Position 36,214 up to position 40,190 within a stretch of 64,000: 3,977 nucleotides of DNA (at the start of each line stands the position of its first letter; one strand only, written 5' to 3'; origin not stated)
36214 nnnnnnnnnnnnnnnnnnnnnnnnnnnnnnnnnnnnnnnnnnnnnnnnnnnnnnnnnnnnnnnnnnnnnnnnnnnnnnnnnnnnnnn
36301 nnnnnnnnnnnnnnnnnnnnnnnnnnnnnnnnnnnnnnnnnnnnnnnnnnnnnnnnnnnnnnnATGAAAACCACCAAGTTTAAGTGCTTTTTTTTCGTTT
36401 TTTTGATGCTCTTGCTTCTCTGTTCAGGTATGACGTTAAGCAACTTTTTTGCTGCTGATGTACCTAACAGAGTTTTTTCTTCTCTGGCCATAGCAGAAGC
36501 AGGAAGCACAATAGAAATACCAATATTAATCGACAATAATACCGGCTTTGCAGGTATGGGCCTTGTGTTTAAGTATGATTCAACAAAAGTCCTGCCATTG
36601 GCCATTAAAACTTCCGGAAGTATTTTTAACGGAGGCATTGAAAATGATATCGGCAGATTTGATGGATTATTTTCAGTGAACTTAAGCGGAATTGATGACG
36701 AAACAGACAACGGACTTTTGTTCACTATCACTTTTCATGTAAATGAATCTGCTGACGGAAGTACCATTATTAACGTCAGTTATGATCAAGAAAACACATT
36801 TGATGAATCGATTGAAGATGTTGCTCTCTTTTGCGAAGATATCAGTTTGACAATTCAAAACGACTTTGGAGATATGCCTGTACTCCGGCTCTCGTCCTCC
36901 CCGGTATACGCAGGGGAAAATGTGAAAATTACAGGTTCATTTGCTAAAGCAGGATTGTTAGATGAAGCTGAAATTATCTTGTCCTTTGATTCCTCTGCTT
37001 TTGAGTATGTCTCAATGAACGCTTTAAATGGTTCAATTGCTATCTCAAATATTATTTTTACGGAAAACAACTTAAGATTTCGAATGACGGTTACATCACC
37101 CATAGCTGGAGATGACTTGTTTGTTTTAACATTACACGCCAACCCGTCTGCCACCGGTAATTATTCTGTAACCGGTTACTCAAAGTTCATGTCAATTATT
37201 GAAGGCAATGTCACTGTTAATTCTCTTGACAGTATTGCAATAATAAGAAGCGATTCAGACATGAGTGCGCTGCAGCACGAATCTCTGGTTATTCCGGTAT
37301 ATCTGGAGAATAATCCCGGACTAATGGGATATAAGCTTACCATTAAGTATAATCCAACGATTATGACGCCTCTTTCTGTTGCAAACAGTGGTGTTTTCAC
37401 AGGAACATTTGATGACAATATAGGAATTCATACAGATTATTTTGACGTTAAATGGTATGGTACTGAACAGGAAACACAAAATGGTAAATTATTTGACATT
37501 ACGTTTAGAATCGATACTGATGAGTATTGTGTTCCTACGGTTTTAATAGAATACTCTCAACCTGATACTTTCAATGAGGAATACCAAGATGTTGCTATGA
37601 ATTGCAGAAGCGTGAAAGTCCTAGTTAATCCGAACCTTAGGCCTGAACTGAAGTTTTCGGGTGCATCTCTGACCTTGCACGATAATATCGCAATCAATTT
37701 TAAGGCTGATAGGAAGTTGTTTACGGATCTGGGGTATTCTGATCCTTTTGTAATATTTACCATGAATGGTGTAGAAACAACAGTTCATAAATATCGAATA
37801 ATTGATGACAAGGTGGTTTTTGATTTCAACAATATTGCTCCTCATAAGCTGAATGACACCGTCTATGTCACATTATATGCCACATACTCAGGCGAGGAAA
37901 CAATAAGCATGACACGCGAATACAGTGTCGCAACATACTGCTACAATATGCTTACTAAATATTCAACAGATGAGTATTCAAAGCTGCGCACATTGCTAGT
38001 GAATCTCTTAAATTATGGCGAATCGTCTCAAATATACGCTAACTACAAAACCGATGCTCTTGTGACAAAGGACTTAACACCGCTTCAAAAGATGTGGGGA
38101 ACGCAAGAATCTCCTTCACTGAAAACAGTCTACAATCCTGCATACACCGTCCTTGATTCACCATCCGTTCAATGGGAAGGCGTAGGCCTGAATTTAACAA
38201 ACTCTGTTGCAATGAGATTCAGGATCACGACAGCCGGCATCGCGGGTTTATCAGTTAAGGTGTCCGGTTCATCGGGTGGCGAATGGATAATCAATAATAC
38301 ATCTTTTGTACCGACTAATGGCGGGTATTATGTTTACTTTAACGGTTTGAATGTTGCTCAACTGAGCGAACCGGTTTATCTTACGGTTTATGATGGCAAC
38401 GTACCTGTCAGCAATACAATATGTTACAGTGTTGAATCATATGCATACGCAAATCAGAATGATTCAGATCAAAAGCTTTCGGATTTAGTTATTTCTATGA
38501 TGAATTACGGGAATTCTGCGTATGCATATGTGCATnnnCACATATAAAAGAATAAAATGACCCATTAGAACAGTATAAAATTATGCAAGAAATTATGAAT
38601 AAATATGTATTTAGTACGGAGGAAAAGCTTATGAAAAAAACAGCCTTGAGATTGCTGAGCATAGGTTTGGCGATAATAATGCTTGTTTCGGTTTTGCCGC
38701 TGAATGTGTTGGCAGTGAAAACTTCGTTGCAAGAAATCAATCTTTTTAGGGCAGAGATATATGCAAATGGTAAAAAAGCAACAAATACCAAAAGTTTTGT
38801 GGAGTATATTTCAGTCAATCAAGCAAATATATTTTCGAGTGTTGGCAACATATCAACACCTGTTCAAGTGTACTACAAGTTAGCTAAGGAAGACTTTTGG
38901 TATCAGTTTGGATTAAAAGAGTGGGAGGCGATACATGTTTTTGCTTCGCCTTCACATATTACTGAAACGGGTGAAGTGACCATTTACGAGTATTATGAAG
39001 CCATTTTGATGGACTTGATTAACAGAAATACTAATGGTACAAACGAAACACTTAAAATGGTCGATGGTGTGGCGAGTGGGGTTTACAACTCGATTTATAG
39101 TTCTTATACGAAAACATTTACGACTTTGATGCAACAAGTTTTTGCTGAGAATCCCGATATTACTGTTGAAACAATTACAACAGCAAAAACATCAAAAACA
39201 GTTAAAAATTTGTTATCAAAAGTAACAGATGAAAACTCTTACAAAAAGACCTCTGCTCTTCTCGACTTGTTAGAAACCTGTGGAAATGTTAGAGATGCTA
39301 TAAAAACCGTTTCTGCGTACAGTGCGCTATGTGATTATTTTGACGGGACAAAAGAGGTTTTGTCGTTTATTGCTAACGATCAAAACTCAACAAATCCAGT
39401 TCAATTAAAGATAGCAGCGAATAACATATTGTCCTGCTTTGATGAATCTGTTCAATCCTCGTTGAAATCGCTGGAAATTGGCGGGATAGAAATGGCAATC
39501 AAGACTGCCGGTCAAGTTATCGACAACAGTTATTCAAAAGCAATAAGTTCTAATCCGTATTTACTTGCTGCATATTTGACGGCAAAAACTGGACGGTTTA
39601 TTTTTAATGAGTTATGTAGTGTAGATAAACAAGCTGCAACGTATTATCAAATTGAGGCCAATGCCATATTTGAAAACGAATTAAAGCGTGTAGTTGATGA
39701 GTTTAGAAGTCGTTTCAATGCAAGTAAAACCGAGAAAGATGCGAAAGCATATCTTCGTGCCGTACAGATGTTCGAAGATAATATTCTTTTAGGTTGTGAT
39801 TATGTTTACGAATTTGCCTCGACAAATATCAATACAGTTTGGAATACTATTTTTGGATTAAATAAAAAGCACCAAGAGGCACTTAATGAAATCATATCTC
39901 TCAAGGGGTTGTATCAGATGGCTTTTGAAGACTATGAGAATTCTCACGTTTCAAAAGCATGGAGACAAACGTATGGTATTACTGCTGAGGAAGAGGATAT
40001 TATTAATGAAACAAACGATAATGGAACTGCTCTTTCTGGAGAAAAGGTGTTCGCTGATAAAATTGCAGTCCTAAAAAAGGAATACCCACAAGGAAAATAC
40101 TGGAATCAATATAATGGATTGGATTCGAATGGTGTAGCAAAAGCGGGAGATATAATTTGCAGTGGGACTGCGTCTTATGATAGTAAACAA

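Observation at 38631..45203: Giant dockerin-bearing multidomain protein encoded next to its likely cohesin partner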

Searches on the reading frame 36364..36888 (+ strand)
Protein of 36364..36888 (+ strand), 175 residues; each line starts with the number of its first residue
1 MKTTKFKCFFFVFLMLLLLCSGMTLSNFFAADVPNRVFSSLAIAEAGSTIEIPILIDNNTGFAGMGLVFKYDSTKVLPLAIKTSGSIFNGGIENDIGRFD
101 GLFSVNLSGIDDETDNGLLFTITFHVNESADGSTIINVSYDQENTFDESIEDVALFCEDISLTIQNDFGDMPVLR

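Call 26: search_protein_families(library=pfam, proteins=[window:36364-36888:+], max_evalue=1)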
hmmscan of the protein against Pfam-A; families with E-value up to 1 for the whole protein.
window:36364-36888:+ (175 aa): 2 families
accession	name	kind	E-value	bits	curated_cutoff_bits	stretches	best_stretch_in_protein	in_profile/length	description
PF00963.24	Cohesin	-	2.2e-07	31.6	24.1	1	44-138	10-114/139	Cohesin domain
PF09716.15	ETRAMP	-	0.091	13.2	29.1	1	1-27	1-27/81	Malarial early transcribed membrane protein (ETRAMP)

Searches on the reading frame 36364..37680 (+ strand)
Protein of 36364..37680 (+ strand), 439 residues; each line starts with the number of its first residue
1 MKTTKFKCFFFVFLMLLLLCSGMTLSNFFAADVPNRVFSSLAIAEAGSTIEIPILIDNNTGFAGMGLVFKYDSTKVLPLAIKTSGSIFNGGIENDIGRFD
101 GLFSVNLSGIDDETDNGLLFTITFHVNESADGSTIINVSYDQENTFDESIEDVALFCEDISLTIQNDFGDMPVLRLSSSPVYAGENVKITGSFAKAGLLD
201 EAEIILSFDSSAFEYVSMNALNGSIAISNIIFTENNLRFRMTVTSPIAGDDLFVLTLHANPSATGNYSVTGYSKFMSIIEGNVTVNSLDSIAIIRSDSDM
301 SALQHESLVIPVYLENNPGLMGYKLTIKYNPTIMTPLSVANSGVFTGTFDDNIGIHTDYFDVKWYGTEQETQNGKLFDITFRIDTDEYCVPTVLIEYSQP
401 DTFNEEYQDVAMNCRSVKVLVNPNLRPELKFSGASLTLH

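Call 83: search_solved_structures(query=window:36364-37680:+, max_evalue=0.01)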
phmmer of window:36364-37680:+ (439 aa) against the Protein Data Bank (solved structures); distinct sequences matched with E-value up to 0.01: 4.
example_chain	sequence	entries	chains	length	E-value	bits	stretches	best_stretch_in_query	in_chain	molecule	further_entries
8pu5_B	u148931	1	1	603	0.002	20.2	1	240-326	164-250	Probable acyl-CoA dehydrogenase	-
8pns_A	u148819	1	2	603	0.002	20.2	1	240-326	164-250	Acyl-CoA dehydrogenase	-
8png_B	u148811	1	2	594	0.0077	18.3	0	241-327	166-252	Probable acyl-CoA dehydrogenase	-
8r1e_B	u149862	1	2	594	0.0077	18.3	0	241-327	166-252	Probable acyl-CoA dehydrogenase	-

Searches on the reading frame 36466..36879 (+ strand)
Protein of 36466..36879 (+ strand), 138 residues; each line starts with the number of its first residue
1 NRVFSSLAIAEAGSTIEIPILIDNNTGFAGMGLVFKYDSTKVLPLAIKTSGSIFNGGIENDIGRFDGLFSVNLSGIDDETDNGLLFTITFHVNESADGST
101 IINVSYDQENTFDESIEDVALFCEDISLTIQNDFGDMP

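Call 86: search_solved_structures(query=A4, max_evalue=0.1)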
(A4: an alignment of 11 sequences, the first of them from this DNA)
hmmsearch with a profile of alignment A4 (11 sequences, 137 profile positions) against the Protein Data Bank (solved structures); distinct sequences matched with E-value up to 0.1: 15.
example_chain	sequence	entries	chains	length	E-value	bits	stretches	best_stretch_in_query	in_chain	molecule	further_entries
2xdh_A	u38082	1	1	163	6.2e-11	45.6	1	3-101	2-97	COHESIN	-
3l8q_A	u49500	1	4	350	9.6e-06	28.8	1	9-50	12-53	Cellulosomal scaffoldin adaptor protein B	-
4uyp_A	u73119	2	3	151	2.3e-05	27.6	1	11-104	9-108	Cellulosomal scaffoldin anchoring protein C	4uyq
3ul4_A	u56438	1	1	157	0.00026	24.2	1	9-122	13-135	Cellulosome-anchoring protein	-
4dh2_A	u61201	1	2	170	0.00069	22.8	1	7-78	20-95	Cellulosome anchoring protein cohesin region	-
1g1k_A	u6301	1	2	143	0.00078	22.6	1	7-107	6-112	SCAFFOLDING PROTEIN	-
2vn5_A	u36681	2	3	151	0.0008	22.6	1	7-105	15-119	SCAFFOLDING PROTEIN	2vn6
3bwz_A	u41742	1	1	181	0.0035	20.5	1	9-50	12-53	Cellulosomal scaffoldin adaptor protein B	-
1zv9_A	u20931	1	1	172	0.0037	20.4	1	9-50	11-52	Cellulosomal scaffoldin adaptor protein B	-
1qzn_A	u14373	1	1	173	0.0038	20.4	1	9-50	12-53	cellulosomal scaffoldin adaptor protein B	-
3f2l_A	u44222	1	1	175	0.0039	20.4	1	9-50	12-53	Cellulosomal scaffoldin adaptor protein B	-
10uw_A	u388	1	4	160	0.0063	19.7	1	5-66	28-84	Cohesin domain number 1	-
5lxv_A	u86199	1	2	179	0.031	17.5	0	6-115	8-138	Scaffoldin C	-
5g5d_A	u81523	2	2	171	0.061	16.5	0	9-48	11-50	CELLULOSOME ANCHORING PROTEIN COHESIN REGION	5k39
3fnk_A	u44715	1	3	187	0.084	16.1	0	7-50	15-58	Cellulosomal scaffoldin adaptor protein B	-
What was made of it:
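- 36364..38538 (+): Scaffold protein, 724 aa:
- signal peptide;
- cohesin 1 (aa about 35-172);
- cohesin 2 (about 173-294, divergent);
- cohesin 3 (about 295-430);
- two tandem repeats of about 145 aa of unknown function (aa about 429-724).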
No TM helix, dockerin, SLH or sortase signal. Profile against PDB cohesins (call 86).
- On Cohesin (PF00963): A profile of 11 modules from this family hits only solved cohesins (2xdh E = 6e-11; 3l8q, 4uyp, 3ul4, 1g1k; call 86).
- Checked: A profile of these modules hits only solved cohesins in the PDB (best 2xdh, E = 6e-11; call 86).

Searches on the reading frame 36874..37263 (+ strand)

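Call 26: search_protein_families(library=pfam, proteins=[window:36874-37263:+], max_evalue=1)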
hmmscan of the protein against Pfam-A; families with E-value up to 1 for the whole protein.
window:36874-37263:+ (130 aa): 1 family
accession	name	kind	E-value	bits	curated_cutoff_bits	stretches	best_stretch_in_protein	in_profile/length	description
PF00963.24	Cohesin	-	0.0022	18.6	24.1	1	11-113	10-125/139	Cohesin domain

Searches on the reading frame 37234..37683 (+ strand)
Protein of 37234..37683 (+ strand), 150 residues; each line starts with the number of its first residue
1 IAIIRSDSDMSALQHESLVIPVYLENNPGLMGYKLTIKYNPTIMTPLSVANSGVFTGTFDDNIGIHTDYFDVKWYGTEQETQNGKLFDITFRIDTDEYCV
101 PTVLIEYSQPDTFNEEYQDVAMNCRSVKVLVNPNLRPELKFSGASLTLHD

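Call 26: search_protein_families(library=pfam, proteins=[window:37234-37683:+], max_evalue=1)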
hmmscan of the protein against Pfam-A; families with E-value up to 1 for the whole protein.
window:37234-37683:+ (150 aa): 2 families
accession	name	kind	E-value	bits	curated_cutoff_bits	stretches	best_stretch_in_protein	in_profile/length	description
PF00963.24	Cohesin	-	1.7e-06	28.7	24.1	1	16-119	14-130/139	Cohesin domain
PF24304.1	AcrIIA4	-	0.11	13.2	27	1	71-119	11-57/83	Anti-CRISPR Suppressor AcrIIA4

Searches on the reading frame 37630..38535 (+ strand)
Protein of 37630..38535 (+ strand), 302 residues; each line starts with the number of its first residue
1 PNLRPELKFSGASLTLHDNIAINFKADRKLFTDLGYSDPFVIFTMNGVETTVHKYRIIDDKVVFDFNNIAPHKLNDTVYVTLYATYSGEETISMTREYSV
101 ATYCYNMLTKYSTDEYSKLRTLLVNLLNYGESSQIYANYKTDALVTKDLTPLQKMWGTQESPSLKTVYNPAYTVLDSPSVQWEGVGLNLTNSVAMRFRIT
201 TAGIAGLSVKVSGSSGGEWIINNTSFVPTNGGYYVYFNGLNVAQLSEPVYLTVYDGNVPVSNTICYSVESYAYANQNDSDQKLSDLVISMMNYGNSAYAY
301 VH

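Call 57: search_solved_structures(query=window:37630-38535:+, max_evalue=10)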
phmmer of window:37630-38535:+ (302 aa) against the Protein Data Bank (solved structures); distinct sequences matched with E-value up to 10: 0.

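Call 59: search_protein_families(library=phrogs, proteins=[window:37630-38535:+], max_evalue=0.01)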
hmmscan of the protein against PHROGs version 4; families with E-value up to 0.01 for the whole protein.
window:37630-38535:+ (302 aa): 0 families
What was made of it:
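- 36364..38538 (+): The C-terminal part has no PDB or PHROG hit (calls 57, 59).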

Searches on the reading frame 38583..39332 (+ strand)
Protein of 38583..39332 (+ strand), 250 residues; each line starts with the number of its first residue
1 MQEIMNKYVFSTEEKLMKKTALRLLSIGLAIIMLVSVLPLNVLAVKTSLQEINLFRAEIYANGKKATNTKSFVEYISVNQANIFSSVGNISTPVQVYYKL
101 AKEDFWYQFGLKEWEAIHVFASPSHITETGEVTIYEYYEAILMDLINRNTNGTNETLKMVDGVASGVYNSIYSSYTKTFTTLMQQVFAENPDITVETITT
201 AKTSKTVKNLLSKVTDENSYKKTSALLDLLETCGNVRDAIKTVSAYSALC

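Call 9: search_protein_families(library=pfam, proteins=[window:38583-39332:+], max_evalue=1)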
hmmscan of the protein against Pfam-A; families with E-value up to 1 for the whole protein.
window:38583-39332:+ (250 aa): 0 families

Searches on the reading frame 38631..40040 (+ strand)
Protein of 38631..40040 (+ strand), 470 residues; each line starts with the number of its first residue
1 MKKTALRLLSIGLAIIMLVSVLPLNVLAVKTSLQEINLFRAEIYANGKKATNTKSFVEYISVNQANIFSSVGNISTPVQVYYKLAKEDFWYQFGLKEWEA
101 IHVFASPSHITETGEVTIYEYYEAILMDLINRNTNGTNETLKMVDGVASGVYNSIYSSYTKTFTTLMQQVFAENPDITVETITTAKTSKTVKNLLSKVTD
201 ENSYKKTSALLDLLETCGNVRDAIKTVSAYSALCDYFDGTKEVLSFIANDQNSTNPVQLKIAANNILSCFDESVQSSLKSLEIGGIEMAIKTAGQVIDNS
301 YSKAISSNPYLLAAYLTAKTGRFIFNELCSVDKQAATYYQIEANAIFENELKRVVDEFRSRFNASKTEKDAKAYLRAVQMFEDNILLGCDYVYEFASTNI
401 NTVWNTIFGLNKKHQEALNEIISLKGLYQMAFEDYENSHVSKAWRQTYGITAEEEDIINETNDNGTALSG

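Call 55: find_homologous_proteins(query=A3, max_evalue=0.001)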
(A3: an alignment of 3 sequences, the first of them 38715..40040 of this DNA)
Query A3 (3 sequences): 7851 candidates shared short words with the query, none scored E <= 0.001.
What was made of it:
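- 38718..40034 (+): All-helical N-terminal domain of about 430 aa, function unknown. It is shared only with the two CHAP-headed relatives (32-34% identity). No further homologues (call 55).
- Tried and rejected: An alignment-based homologue search returned nothing (call 55).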

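Call 59: search_protein_families(library=phrogs, proteins=[window:38631-40040:+], max_evalue=0.01)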
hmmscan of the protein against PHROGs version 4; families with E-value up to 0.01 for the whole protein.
window:38631-40040:+ (470 aa): 0 families

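Call 68: predict_structure(alignment_id=A3)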
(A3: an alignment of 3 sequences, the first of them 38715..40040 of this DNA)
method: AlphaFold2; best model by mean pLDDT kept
length: 442 residues; sequences in the alignment: 3
mean_pLDDT: 43.9   pTM: 0.39
mean pLDDT of the five models: 43.9, 39.9, 39.6, 38.9, 38.7
residues with pLDDT >= 90: 0; 70-90: 2; 50-70: 161; < 50: 279
segments of 3 or more residues with pLDDT < 50: 1-133, 148-154, 173-179, 191-193, 276-293, 295-314, 357-408, 410-442
pLDDT, mean of each block of 10 residues (from residue 1): 29 31 32 26 29 30 28 22 27 36 37 39 40 50 50 49 54 49 56 51 57 58 56 62 63 53 57 51 47 46 41 51 60 63 53 51 40 30 36 39 45 40 39 31 26
secondary structure, 60 per line:
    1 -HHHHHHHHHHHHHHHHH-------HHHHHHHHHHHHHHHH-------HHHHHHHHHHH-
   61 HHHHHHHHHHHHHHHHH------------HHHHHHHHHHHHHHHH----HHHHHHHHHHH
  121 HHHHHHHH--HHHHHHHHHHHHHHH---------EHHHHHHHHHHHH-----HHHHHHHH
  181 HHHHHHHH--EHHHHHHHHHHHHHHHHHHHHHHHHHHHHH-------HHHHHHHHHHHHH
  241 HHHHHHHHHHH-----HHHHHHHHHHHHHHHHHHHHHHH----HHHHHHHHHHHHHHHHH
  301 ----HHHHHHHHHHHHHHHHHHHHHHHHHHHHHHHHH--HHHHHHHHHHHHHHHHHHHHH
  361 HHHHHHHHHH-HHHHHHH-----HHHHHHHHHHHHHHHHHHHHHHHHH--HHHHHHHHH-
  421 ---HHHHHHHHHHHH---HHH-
elements in order: H2-18 H26-41 H49-59 H61-77 H90-105 H110-128 H131-145 H156-167 H173-188 H192-220 H228-251 H257-279 H284-300 H305-337 H340-370 H372-378 H384-408 H411-419 H424-435
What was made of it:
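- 38718..40034 (+): The AF2 model is unusable (pLDDT 43.9, all helices; call 68).
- The function of the helical domain is unknown (calls 55, 68).
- Tried and rejected: The AF2 model on a 3-sequence alignment had pLDDT 43.9, so no fold search was attempted (call 68).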

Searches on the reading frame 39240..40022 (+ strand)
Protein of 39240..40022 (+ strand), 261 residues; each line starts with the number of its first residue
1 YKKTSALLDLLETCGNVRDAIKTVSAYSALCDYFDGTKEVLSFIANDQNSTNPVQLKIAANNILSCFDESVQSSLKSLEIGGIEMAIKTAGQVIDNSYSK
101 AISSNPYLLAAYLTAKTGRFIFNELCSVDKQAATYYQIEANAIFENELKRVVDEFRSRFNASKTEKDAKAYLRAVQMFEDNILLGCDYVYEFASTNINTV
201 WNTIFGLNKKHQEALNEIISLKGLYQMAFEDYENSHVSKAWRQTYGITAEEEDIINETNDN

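Call 9: search_protein_families(library=pfam, proteins=[window:39240-40022:+], max_evalue=1)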
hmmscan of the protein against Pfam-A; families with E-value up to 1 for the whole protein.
window:39240-40022:+ (261 aa): 1 family
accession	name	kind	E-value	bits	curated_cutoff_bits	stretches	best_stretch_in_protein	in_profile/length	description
PF01025.24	GrpE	-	0.011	15.9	25.8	0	144-183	63-102/165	GrpE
